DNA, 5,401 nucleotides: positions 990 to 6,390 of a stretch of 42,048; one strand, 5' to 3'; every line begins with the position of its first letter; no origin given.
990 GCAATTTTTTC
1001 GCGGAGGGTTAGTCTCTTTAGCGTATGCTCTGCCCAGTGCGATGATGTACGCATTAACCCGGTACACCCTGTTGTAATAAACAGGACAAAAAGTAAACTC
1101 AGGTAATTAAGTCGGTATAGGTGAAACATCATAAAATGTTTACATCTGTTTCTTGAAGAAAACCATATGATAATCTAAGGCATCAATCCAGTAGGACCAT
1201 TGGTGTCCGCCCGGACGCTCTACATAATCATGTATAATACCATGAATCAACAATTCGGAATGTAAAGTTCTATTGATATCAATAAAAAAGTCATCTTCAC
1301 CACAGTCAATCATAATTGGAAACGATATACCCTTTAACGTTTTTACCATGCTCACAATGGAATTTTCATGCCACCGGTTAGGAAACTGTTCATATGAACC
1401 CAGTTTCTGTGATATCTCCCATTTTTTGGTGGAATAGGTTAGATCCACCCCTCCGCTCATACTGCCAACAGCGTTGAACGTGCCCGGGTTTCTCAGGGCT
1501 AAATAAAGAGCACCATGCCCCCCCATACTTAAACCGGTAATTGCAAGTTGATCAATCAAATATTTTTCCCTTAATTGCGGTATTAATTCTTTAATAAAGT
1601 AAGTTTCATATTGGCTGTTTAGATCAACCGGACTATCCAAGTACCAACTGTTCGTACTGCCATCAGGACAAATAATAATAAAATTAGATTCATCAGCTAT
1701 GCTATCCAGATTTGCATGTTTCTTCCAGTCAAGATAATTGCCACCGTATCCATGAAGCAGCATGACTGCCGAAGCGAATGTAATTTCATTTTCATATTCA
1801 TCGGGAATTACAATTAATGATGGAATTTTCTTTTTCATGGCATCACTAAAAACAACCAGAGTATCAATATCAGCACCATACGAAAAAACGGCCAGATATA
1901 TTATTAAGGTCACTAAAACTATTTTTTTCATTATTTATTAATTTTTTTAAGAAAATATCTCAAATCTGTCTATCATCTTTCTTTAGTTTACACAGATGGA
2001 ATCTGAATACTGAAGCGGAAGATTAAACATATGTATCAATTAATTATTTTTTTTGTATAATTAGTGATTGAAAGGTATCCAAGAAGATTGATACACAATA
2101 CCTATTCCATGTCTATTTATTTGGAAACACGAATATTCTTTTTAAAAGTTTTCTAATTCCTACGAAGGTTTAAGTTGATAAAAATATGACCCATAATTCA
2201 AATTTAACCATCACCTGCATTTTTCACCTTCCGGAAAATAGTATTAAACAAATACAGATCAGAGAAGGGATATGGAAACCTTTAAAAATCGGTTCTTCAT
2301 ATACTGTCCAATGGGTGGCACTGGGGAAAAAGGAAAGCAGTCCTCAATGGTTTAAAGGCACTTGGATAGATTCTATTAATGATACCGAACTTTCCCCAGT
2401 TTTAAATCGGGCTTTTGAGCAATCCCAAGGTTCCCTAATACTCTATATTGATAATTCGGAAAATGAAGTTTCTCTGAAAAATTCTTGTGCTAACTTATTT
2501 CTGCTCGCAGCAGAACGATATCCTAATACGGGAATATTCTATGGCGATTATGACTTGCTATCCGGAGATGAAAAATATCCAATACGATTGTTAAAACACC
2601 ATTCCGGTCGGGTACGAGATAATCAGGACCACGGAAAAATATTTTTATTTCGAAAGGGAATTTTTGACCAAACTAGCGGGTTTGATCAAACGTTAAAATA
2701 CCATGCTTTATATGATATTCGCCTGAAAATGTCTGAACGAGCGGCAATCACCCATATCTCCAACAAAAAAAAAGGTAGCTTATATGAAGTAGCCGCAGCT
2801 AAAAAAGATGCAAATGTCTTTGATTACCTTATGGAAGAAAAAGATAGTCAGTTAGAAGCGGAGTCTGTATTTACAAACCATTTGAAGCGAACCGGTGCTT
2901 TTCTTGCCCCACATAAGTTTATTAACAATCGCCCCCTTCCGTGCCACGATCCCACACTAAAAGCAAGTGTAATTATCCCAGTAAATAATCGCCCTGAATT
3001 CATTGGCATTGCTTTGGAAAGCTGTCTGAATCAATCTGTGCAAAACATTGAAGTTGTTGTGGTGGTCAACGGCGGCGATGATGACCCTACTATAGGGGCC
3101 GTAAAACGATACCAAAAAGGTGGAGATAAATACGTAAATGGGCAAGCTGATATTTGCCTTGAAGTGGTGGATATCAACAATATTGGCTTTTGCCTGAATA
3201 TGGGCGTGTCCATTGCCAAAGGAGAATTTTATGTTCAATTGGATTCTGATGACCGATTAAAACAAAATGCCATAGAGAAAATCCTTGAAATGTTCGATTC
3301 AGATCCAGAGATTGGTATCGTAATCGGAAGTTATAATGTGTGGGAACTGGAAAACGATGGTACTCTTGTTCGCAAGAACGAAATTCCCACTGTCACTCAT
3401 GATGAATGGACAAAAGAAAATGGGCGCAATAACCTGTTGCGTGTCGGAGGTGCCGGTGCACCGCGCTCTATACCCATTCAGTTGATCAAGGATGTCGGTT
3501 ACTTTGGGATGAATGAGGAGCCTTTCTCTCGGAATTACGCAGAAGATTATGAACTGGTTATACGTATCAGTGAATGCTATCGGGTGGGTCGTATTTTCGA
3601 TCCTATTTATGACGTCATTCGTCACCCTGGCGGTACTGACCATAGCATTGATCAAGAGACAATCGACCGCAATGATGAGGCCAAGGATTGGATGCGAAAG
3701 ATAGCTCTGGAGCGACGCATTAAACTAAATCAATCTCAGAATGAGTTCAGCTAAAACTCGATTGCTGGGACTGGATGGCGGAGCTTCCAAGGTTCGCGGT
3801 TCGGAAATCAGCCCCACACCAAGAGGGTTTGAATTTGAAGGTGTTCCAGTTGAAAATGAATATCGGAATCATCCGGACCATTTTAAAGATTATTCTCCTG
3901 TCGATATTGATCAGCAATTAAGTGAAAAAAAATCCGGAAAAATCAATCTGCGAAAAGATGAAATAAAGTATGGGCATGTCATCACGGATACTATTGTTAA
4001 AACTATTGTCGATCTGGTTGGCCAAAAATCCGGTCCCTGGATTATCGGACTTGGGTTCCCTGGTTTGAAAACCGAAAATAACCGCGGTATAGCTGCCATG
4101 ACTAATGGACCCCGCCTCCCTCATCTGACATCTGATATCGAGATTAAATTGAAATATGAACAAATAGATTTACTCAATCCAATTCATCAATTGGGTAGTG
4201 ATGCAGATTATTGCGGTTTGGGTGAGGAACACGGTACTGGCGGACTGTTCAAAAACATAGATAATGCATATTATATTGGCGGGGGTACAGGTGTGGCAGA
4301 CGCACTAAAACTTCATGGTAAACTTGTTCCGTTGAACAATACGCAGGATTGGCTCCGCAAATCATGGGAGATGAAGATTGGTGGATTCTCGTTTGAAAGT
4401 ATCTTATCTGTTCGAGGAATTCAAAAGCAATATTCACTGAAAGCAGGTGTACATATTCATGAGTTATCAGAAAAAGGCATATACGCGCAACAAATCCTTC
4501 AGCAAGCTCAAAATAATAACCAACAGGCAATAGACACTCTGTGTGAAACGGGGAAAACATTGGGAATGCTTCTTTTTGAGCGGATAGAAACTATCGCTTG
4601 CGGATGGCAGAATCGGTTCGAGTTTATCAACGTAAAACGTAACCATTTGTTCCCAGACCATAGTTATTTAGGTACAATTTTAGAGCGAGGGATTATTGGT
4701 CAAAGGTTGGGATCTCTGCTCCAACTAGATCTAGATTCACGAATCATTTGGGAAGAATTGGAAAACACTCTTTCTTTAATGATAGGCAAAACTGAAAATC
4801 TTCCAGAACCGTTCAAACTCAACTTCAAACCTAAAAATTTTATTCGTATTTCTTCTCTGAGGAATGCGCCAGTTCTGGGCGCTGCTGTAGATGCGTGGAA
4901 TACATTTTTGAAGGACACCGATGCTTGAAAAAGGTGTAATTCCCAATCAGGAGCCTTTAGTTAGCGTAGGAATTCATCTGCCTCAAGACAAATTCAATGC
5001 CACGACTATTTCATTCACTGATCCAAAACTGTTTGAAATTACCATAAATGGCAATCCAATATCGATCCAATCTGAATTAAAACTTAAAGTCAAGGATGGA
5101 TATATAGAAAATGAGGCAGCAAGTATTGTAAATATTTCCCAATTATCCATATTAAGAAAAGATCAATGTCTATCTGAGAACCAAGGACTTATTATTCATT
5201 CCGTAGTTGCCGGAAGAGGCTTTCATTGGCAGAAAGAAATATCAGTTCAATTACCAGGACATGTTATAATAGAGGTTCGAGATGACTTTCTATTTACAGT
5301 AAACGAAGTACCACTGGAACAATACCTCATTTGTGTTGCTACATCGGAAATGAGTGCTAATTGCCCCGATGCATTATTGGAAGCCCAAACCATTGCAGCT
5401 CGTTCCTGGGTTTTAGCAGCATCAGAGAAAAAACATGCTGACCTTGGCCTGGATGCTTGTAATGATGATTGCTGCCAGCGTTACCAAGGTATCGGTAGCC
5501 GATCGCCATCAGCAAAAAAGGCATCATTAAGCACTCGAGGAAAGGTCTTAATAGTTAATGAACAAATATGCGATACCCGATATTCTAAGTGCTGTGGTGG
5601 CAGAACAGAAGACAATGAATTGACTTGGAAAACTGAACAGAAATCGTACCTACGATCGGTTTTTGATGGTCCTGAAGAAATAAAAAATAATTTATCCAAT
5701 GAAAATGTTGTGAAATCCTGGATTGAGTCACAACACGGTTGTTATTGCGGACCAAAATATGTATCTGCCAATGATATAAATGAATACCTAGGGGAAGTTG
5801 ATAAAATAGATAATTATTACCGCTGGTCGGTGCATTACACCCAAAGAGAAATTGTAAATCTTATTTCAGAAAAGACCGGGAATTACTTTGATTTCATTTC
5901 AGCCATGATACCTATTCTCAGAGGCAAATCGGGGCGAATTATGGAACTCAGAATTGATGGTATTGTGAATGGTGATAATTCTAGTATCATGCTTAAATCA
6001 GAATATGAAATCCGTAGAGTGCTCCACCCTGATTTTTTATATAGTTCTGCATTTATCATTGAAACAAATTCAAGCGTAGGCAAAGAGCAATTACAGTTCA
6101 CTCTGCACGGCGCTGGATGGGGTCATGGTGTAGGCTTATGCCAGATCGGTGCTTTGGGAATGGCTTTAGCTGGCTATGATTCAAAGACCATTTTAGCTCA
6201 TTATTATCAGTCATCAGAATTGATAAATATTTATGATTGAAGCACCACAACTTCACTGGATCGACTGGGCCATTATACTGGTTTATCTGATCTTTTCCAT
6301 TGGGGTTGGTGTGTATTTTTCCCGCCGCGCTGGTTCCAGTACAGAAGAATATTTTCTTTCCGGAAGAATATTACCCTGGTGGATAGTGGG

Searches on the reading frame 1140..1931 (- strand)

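Call 84: search_protein_families(library=pfam, proteins=[window:1140-1931:-], max_evalue=0.001)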
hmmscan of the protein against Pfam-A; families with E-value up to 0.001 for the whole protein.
window:1140-1931:- (263 aa): 4 families
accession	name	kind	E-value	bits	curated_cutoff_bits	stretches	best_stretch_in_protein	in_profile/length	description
PF00756.26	Esterase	-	1.1e-27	97.9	22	1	29-253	1-245/251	Putative esterase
PF00561.26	Abhydrolase_1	-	4.5e-08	33.5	25.8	1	55-176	2-117/245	alpha/beta hydrolase fold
PF00326.27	Peptidase_S9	-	3.5e-05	23.8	22.6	1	127-220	64-161/213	Prolyl oligopeptidase family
PF02230.22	Abhydrolase_2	-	4.5e-05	23.8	23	0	54-169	15-147/217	Phospholipase/Carboxylesterase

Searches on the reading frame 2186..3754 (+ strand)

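Call 84: search_protein_families(library=pfam, proteins=[window:2186-3754:+], max_evalue=0.001)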
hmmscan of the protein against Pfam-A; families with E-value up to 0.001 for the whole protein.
window:2186-3754:+ (522 aa): 3 families
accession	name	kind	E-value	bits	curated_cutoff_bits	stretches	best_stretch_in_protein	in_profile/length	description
PF00535.33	Glycos_transf_2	-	1.5e-16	61.3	23.3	1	261-384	1-117/168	Glycosyl transferase family 2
PF10111.15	Glyco_tranf_2_2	-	2.3e-06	27.7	27.3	0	261-463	1-201/276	Glycosyltransferase like family 2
PF13641.12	Glyco_tranf_2_3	-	0.00046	20.7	27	0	261-394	4-131/230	Glycosyltransferase like family 2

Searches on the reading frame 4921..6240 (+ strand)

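Call 84: search_protein_families(library=pfam, proteins=[window:4921-6240:+], max_evalue=0.001)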
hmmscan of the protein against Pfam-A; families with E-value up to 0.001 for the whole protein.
window:4921-6240:+ (439 aa): 1 family
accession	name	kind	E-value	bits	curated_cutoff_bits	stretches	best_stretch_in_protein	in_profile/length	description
PF08486.15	SpoIID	-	2.2e-20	73.5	23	1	126-210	7-95/97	Stage II sporulation protein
